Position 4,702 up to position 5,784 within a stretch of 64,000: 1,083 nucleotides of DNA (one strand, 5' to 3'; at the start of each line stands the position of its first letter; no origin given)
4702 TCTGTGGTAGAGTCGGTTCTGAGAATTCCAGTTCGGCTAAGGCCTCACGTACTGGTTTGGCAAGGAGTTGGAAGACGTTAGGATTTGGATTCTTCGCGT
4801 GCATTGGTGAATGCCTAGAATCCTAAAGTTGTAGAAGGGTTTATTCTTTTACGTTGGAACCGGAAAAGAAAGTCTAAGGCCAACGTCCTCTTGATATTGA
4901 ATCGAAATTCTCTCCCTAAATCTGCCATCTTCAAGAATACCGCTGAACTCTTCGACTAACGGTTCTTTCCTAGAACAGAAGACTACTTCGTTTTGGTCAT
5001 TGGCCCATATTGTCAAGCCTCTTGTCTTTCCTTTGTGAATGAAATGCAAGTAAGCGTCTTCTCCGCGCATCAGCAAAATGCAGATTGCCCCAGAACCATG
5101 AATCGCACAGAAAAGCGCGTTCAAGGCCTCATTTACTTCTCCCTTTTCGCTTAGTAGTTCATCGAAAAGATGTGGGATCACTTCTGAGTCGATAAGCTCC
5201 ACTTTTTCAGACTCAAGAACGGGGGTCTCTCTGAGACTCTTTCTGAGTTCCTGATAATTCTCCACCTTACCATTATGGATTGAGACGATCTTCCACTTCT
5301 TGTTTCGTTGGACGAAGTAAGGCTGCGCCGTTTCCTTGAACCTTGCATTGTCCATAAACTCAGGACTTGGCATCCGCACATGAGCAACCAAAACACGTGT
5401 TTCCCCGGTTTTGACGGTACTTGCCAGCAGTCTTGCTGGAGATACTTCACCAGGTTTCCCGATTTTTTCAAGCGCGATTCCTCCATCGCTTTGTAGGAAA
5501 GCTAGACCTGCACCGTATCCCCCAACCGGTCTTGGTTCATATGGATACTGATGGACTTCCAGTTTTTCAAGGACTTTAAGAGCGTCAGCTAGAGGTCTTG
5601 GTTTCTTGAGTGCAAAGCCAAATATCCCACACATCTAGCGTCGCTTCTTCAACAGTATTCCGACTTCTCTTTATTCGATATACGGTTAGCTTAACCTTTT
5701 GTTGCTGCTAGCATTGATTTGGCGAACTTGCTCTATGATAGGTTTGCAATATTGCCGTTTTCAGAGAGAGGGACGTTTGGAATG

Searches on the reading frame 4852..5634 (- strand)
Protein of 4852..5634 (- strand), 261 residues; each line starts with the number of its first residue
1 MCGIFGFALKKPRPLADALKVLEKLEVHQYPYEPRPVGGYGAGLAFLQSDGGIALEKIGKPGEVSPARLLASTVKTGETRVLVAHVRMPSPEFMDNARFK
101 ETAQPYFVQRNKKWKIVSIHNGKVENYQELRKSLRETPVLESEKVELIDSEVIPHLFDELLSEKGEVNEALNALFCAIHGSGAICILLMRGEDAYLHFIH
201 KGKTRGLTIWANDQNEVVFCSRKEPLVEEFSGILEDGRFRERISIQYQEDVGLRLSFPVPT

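Call 112: search_protein_families(library=pfam, proteins=[window:4852-5634:-], max_evalue=0.0001)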
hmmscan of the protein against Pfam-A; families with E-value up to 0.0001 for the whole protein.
window:4852-5634:- (261 aa): 3 families
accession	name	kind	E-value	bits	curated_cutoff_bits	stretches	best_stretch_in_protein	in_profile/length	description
PF13522.11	GATase_6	-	5.3e-08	33.4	27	1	78-219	9-127/130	Glutamine amidotransferase domain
PF13537.11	GATase_7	-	6.8e-07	29.8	25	1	101-226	11-121/123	Glutamine amidotransferase domain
PF13230.11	GATase_4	-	6.9e-05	22.4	23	1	61-197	54-185/272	Glutamine amidotransferases class-II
